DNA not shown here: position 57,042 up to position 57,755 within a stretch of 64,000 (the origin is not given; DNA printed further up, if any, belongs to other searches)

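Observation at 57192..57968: yjbQ-yjbR translationally coupled pair of unknown physiological role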

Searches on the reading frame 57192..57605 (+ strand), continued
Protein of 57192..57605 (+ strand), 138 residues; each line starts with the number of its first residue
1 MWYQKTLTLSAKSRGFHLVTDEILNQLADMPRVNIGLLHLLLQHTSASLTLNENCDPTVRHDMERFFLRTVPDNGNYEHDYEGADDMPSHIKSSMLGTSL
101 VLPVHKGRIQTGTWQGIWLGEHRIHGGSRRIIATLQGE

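Call 44: find_encoding_contigs(protein=P0246, flank=3000, max_places=3)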
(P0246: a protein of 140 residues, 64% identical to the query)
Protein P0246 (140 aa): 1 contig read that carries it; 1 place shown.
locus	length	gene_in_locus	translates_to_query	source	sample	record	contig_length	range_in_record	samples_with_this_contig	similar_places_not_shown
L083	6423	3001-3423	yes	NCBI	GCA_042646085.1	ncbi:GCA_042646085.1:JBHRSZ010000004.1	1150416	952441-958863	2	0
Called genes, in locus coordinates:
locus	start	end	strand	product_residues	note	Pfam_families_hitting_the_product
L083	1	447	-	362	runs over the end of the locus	PF05958:tRNA_U5-meth_tr, PF03602:Cons_hypoth95 (weak)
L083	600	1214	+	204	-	PF00677:Lum_binding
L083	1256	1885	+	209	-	-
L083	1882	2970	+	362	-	PF02701:Zn_ribbon_Dof (faint), PF13453:Zn_ribbon_TFIIB, PF01694:Rhomboid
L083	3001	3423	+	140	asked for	PF01894:YjbQ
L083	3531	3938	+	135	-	PF01451:LMWPc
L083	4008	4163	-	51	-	-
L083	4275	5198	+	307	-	PF02558:ApbA, PF08546:ApbA_C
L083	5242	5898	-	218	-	-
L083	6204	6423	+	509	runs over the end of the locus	PF22341:GSPE_N1E, PF00437:T2SSE, PF25199:nSTAND_NTPase5 (faint)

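Call 50: predict_structure(alignment_id=A1)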
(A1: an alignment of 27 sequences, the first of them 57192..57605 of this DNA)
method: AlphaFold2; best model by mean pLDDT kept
length: 138 residues; sequences in the alignment: 27
mean_pLDDT: 96.3   pTM: 0.89
mean pLDDT of the five models: 96.3, 96.2, 95.5, 95.4, 95.2
residues with pLDDT >= 90: 130; 70-90: 8; 50-70: 0; < 50: 0
segments of 3 or more residues with pLDDT < 50: none
pLDDT, mean of each block of 10 residues (from residue 1): 97 97 97 97 98 96 97 92 94 98 97 97 95 98
secondary structure, 60 per line:
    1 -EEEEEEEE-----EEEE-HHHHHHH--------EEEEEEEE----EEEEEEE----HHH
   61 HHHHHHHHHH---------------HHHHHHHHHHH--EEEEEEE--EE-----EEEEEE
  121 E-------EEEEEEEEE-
elements in order: E2-9 E15-18 H20-26 E35-42 E47-53 H58-70 H86-96 E99-105 E115-121 E129-137

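Call 59: find_homologous_proteins(query=L005:3420-3770:+, max_evalue=0.00001)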
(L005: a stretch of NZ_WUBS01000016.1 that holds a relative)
Query L005:3420-3770:+ (117 aa): 12 proteins with E <= 0.00001 among 12 candidates.
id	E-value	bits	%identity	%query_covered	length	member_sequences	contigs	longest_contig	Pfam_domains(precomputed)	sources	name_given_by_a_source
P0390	6.8e-67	241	89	100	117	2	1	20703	PF04237.19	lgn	-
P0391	3.5e-66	238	89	100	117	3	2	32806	PF04237.19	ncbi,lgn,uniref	ncbi:MmcQ/YjbR family DNA-binding protein [Acerihabitans sp.]|uniref:MmcQ/YjbR family DNA-binding pr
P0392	2.4e-62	226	85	100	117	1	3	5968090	PF04237.19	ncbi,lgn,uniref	ncbi:MmcQ/YjbR family DNA-binding protein [Sodalis sp. RH21]|uniref:MmcQ/YjbR family DNA-binding pro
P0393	8.7e-60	218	79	100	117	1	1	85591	PF04237.19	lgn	-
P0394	2.2e-57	210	77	100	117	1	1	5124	PF04237.19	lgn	-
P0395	6.8e-52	192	71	100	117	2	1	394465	PF04237.19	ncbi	-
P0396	5.6e-50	186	72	100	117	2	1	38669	PF04237.19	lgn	-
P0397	2.0e-49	184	74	100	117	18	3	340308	PF04237.19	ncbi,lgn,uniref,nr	ncbi:putative protein YjbR [Sodalis praecaptivus]|uniref:MmcQ/YjbR family DNA-binding protein n=1 Ta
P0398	4.8e-40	154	60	100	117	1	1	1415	PF04237.19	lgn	-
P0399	7.3e-40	154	69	89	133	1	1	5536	PF04237.19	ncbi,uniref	ncbi:MAG: MmcQ/YjbR family DNA-binding protein [Sodalis sp. (in: enterobacteria)]|uniref:MmcQ/YjbR f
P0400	8.8e-33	131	50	100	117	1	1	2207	PF04237.19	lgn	-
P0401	7.8e-25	105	66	71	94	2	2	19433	PF04237.19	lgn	-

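Call 61: find_encoding_contigs(protein=P0397, flank=3000, max_places=1)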
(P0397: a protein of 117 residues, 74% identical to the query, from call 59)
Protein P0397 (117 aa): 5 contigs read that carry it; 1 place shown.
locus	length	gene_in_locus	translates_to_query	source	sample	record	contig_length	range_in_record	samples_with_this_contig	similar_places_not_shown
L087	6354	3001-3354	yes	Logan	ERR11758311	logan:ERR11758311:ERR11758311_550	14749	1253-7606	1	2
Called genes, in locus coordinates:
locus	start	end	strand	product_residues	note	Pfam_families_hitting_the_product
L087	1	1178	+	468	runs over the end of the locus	PF00772:DnaB, PF03796:DnaB_C, PF13481:AAA_25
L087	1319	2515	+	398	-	PF00155:Aminotran_1_2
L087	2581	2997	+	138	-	PF01894:YjbQ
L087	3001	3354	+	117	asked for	PF04237:YjbR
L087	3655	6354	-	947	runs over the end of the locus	PF02463:SMC_N (faint), PF03193:RsgA_GTPase (faint), PF13191:AAA_16 (faint), PF13304:AAA_21 (faint), PF13555:AAA_29 (faint), PF17760:UvrA_inter, PF17755:UvrA_DNA-bind, PF00005:ABC_tran (weak), +1 more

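Call 62: find_encoding_contigs(protein=P0400, flank=3000, max_places=1)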
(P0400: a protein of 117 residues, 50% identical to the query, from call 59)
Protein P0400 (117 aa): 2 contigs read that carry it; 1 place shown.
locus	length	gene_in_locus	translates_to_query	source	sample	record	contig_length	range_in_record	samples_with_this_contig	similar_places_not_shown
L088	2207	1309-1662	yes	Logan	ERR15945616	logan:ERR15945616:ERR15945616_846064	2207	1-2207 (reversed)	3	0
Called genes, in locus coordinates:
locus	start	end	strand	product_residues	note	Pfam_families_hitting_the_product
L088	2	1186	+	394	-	?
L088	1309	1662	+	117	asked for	PF04237:YjbR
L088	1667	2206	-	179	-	?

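Call 63: find_encoding_contigs(protein=P0395, flank=3000, max_places=1)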
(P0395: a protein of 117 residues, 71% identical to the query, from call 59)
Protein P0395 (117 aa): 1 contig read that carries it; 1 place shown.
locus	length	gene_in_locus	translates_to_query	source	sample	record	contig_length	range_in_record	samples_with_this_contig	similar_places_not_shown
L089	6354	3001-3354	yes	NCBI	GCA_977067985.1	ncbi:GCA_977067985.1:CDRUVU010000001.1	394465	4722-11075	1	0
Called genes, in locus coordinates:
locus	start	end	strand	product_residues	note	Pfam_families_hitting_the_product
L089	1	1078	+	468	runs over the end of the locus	PF00772:DnaB, PF03796:DnaB_C, PF13481:AAA_25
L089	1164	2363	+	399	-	PF00155:Aminotran_1_2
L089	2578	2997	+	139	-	PF01894:YjbQ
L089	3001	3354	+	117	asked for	PF04237:YjbR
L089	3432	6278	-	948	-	PF00005:ABC_tran (faint), PF02463:SMC_N (faint), PF03193:RsgA_GTPase (faint), PF13191:AAA_16 (faint), PF13304:AAA_21 (faint), PF13555:AAA_29 (faint), PF17760:UvrA_inter, PF17755:UvrA_DNA-bind, +2 more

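Call 69: search_protein_families(proteins=[L005:422-1540:+, L008:1054-2703:-, L008:3472-4644:-, L034:3529-3849:+, L009:1454-2794:+, L006:3780-4694:+, L012:3459-4541:-, L088:1670-2206:-, L043:3441-4517:-, L017:449-904:+], library=ncbifam, max_evalue=0.00001)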
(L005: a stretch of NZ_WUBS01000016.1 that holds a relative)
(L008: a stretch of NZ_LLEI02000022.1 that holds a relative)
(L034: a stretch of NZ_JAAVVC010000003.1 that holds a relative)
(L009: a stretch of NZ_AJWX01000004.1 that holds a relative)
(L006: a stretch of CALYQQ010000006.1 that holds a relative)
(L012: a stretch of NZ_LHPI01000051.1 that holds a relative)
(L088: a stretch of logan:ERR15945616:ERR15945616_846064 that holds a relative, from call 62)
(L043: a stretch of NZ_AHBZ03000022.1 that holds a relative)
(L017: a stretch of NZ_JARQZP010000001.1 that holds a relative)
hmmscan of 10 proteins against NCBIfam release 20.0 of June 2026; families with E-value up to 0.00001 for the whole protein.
L005:422-1540:+ (373 aa): 9 families
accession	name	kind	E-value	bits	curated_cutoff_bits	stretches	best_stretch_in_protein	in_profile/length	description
TIGR00492.1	alr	equivalog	1.7e-130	435.2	168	1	4-359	3-369/369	alanine racemase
NF002970.2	PRK03646.1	exception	9.4e-109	363.7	600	1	5-354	6-352/356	catabolic alanine racemase DadX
NF008897.0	PRK11930.1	equivalog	5.5e-70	236.4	804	1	5-358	461-820/822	bifunctional UDP-N-acetylmuramoyl-tripeptide:D-alanyl-D-alanine ligase/alanine racemase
NF033131.1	vanT-G-Cterm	exception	2e-62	211.2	460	1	4-355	3-366/368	serine racemase VanT catalytic subunit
NF033132.1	vanT-CELN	equivalog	6.2e-53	180.3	900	1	4-355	340-695/697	membrane-bound serine racemase VanT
NF000792.0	PRK00053.2-3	equivalog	4e-43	147.9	384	1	8-358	8-359/360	alanine racemase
NF033133.1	vanT-L-cat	exception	5.4e-35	121.3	750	1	11-355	15-363/366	serine racemase VanT-L catalytic subunit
NF000791.0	PRK00053.2-2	equivalog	8.5e-29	100.8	218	1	7-356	5-338/340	alanine racemase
NF009879.0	PRK13340.1-4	subfamily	1.4e-21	76.8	434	1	8-327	46-370/406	alanine racemase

L008:1054-2703:- (550 aa): 7 families
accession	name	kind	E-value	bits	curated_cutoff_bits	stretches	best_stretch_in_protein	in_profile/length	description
NF001211.0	PRK00179.1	equivalog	1.3e-268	891.9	492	1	4-548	3-542/544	glucose-6-phosphate isomerase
NF010695.0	PRK14095.1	equivalog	5.4e-129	431.2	703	1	23-545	21-531/536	glucose-6-phosphate isomerase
NF010696.0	PRK14096.1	equivalog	7.7e-67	226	671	1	48-523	20-463/528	glucose-6-phosphate isomerase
NF003016.0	PRK03868.1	equivalog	2.6e-38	132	487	1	146-522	56-407/410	glucose-6-phosphate isomerase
NF010697.0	PRK14097.1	equivalog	1.5e-24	86.4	443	1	147-360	72-294/448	glucose-6-phosphate isomerase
NF007080.0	PRK09533.1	equivalog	4.5e-21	74.4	712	1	145-360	453-666/949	bifunctional transaldolase/phosoglucose isomerase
NF040629.1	PGI_Meth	equivalog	1.3e-19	70.7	350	1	146-517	59-394/396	glucose-6-phosphate isomerase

L008:3472-4644:- (391 aa): 2 families
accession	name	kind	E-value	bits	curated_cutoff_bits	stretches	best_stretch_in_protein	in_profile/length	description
NF047779.1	Omp85_fam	subfamily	2.2e-13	50.4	200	1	194-391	229-423/423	Omp85 family outer membrane protein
TIGR03303.1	OM_YaeT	equivalog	5.5e-07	28.3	297.15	1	81-313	451-655/741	outer membrane protein assembly factor BamA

L034:3529-3849:+ (107 aa): 1 family
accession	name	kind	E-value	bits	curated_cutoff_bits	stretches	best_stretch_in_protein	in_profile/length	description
NF041490.1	trans_reg_SutA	equivalog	4.5e-48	162.6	145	1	1-107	1-109/109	dormancy-specific transcriptional regulator SutA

L009:1454-2794:+ (447 aa): 3 families
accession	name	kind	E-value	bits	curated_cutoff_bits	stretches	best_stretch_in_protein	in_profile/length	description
TIGR00836.1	amt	subfamily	1.2e-142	475.6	343.3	1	38-445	1-406/406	ammonium transporter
NF007947.0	PRK10666.1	equivalog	1.5e-142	475.5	657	1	16-446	15-427/428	ammonium transporter AmtB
TIGR03644.1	marine_trans_1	hypoth_equivalog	6.4e-55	186.6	514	1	38-440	4-396/404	probable ammonium transporter, marine subtype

L006:3780-4694:+ (305 aa): 54 families (the best 25 are shown)
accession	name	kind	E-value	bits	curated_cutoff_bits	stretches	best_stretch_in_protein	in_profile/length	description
TIGR02424.1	TF_pcaQ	equivalog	1.8e-38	132.2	303.8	1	3-266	3-264/300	pca operon transcription factor PcaQ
NF008416.0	PRK11242.1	equivalog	2.2e-37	129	277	1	5-299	3-290/300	transcriptional regulator CynR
TIGR03339.1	phn_lysR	subfamily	8.5e-33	113.8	341.1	1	8-295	2-278/279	aminoethylphosphonate catabolism associated LysR family transcriptional regulator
NF040786.1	LysR_Sec_metab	equivalog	2.3e-32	112.2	250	1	3-297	1-295/298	selenium metabolism-associated LysR family transcriptional regulator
NF053705.1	TransRegGltCGpos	equivalog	2.8e-32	112.2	350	1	4-296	2-289/300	glutamate biosynthesis transcriptional regulator GltC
NF052633.1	LysR_TF_PsrA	exception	3.5e-32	111.5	540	1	2-299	4-295/297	L-proline-binding transcription factor PsrA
NF007307.0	PRK09791.1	equivalog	9.3e-32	110.3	336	1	2-303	4-300/302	LysR family transcriptional regulator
NF045775.1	acetoin_reg_AlsR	exception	7.7e-29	101.1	430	1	4-248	2-244/290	acetoin biosynthesis transcriptional regulator AlsR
NF047520.1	trans_act_CidR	equivalog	9.3e-29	100.5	415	1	4-296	2-288/292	cidABC operon transcriptional activator CidR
NF045990.1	TransRegCbbRRhodb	equivalog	1.4e-28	99.9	450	1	3-205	6-206/304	LysR family regulator CbbR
NF009327.0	PRK12684.1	subfamily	9.2e-28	97.3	402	1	3-227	1-224/313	CysB family HTH-type transcriptional regulator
NF040889.1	trans_reg_YeiE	equivalog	2.8e-26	92.4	480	1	1-294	1-284/288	DNA-binding transcriptional regulator YeiE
NF007439.0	PRK09986.1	equivalog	7.9e-26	91.1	290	1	3-211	7-215/296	LysR family transcriptional regulator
NF008239.0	PRK11013.1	equivalog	2.6e-25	89.1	288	1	2-302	3-296/309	LysR family transcriptional regulator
NF007385.0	PRK09906.1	equivalog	7.6e-25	87.6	356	1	4-182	2-179/296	DNA-binding transcriptional regulator HcaR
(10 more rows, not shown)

L012:3459-4541:- (361 aa): 9 families
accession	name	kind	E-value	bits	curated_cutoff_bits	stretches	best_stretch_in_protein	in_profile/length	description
TIGR00492.1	alr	equivalog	8.6e-128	426.3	168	1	6-359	2-367/369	alanine racemase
NF002970.2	PRK03646.1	exception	3e-109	365.3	600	1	7-358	5-354/356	catabolic alanine racemase DadX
NF008897.0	PRK11930.1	equivalog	6.7e-73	246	804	1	9-356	462-816/822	bifunctional UDP-N-acetylmuramoyl-tripeptide:D-alanyl-D-alanine ligase/alanine racemase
NF033131.1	vanT-G-Cterm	exception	3.5e-69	233.4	460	1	9-357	5-366/368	serine racemase VanT catalytic subunit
NF033132.1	vanT-CELN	equivalog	1.7e-52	178.8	900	1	7-358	340-696/697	membrane-bound serine racemase VanT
NF000792.0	PRK00053.2-3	equivalog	1.1e-45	156.3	384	1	6-360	3-359/360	alanine racemase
NF000791.0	PRK00053.2-2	equivalog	1.6e-42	146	218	1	8-356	3-336/340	alanine racemase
NF033133.1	vanT-L-cat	exception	2.7e-37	128.8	750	1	13-360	14-366/366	serine racemase VanT-L catalytic subunit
NF009879.0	PRK13340.1-4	subfamily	2.3e-27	95.9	434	1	11-331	46-372/406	alanine racemase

L088:1670-2206:- (179 aa): 1 family
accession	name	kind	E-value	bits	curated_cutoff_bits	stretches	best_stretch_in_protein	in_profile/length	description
TIGR04025.1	PPOX_FMN_DR2398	subfamily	4.9e-16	58.5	170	1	30-133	15-115/197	MSMEG_1061 family FMN-dependent PPOX-type flavoprotein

L043:3441-4517:- (359 aa): 9 families
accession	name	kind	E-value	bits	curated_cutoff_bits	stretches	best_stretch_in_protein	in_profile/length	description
TIGR00492.1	alr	equivalog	4.3e-120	401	168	1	4-358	3-368/369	alanine racemase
NF002970.2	PRK03646.1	exception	4.1e-109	364.9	600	1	4-354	5-352/356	catabolic alanine racemase DadX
NF008897.0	PRK11930.1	equivalog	1.2e-72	245.2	804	1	5-357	461-819/822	bifunctional UDP-N-acetylmuramoyl-tripeptide:D-alanyl-D-alanine ligase/alanine racemase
NF033131.1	vanT-G-Cterm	exception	1.2e-69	235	460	1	4-354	3-365/368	serine racemase VanT catalytic subunit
NF033132.1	vanT-CELN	equivalog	4.7e-53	180.7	900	1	6-354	342-694/697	membrane-bound serine racemase VanT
NF000791.0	PRK00053.2-2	equivalog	5.8e-44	150.7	218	1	6-353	4-335/340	alanine racemase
NF033133.1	vanT-L-cat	exception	1.6e-41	142.7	750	1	13-355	17-363/366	serine racemase VanT-L catalytic subunit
NF000792.0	PRK00053.2-3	equivalog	1.3e-39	136.4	384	1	1-358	1-359/360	alanine racemase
NF009879.0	PRK13340.1-4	subfamily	5.3e-34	117.7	434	1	7-345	45-392/406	alanine racemase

L017:449-904:+ (152 aa): 1 family
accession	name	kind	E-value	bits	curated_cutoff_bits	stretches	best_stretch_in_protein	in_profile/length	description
NF041094.1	CheX_Thtogales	equivalog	1.5e-19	70.3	280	1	2-138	3-137/152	CheY-P phosphatase CheX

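Call 75: search_protein_families(proteins=[window:57192-57605:+], library=padloc, max_evalue=0.01)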
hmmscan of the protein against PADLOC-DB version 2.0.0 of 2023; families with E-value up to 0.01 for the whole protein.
window:57192-57605:+ (138 aa): 0 families

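Call 80: find_encoding_contigs(protein=P0250, flank=2500, max_places=1)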
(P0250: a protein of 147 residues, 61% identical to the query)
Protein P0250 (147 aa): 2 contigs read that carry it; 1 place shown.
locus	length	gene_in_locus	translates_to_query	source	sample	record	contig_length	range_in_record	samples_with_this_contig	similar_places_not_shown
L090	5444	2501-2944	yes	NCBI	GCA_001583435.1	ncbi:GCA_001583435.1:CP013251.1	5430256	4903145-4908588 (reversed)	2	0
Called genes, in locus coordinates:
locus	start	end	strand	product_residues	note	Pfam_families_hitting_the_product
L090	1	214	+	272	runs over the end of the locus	PF00230:MIP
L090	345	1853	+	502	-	PF00370:FGGY_N, PF02782:FGGY_C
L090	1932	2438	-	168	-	-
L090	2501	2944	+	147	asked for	PF01894:YjbQ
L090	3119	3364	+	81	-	PF20661:SutA-RBD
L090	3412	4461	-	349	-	PF00586:AIRS, PF02769:AIRS_C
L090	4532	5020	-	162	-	-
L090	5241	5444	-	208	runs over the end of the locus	PF11086:DUF2878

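Call 81: find_encoding_contigs(protein=P0248, flank=2500, max_places=1)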
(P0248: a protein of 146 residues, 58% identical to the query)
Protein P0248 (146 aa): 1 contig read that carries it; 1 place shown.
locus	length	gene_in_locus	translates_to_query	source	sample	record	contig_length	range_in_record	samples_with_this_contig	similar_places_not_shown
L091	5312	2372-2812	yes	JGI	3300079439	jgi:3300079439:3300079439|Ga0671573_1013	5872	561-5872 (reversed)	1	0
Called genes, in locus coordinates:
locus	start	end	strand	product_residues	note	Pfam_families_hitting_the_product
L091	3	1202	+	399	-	?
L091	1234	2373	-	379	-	PF26049:RLMG_N, PF05175:MTS, PF13649:Methyltransf_25 (weak)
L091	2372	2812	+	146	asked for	PF01894:YjbQ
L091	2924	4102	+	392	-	PF01464:SLT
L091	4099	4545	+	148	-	-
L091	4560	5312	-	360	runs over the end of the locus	PF05958:tRNA_U5-meth_tr, PF09445:Methyltransf_15 (weak), PF13649:Methyltransf_25 (weak), PF13847:Methyltransf_31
